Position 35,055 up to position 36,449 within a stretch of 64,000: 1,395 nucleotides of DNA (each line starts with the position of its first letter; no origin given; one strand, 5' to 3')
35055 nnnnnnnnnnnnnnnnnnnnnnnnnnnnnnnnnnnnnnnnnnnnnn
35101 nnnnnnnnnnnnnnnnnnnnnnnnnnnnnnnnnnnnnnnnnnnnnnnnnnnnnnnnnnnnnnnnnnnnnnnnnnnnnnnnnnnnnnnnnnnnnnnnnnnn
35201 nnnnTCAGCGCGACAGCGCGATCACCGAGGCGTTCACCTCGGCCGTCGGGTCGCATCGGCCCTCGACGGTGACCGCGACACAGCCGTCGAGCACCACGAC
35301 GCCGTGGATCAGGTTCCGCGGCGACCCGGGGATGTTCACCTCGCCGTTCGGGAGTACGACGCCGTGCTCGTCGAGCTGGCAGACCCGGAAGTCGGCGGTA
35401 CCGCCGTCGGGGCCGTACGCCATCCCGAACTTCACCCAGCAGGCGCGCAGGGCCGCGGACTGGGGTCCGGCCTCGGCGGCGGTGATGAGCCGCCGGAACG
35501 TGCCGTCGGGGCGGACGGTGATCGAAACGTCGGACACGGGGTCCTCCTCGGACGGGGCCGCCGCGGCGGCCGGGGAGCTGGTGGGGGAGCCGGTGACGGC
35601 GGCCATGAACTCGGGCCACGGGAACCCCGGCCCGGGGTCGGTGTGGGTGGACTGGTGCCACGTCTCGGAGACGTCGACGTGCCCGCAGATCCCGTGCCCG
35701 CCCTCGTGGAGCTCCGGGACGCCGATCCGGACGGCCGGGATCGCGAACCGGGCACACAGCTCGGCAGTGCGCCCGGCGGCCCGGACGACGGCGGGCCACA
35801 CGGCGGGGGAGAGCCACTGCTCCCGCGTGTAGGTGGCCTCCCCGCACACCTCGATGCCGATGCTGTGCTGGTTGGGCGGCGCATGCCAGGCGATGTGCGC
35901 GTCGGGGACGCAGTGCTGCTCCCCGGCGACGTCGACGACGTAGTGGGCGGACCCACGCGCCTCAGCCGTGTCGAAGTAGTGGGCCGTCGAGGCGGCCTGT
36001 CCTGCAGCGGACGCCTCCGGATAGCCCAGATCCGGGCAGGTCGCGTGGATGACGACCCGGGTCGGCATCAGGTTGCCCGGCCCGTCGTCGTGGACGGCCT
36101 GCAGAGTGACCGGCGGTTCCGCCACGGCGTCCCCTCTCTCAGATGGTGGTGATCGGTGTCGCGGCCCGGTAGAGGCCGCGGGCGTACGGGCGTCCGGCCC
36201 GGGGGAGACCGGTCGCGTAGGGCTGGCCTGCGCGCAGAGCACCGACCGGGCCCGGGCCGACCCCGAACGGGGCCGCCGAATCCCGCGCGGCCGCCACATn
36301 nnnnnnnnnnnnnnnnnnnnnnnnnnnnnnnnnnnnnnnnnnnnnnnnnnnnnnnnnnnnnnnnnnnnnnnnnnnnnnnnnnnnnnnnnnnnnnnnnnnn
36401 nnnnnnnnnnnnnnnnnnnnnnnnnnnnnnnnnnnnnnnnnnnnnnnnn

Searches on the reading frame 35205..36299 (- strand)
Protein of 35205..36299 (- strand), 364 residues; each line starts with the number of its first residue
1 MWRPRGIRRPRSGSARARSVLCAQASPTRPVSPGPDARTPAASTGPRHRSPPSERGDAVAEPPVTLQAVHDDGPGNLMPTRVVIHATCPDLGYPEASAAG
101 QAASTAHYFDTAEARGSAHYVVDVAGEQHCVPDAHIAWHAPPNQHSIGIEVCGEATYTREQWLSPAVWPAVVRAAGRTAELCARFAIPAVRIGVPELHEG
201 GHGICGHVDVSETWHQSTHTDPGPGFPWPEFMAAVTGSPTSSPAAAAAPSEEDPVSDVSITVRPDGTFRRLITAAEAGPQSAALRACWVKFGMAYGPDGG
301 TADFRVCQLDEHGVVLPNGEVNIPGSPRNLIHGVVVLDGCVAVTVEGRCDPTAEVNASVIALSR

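Call 29: search_protein_families(library=pfam, proteins=[window:35205-36299:-], max_evalue=0.01)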
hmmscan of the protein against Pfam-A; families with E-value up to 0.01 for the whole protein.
window:35205-36299:- (364 aa): 1 family
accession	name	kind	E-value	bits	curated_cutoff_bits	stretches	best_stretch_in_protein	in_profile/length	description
PF01510.30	Amidase_2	-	1.4e-17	64.7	26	1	79-224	5-131/131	N-acetylmuramoyl-L-alanine amidase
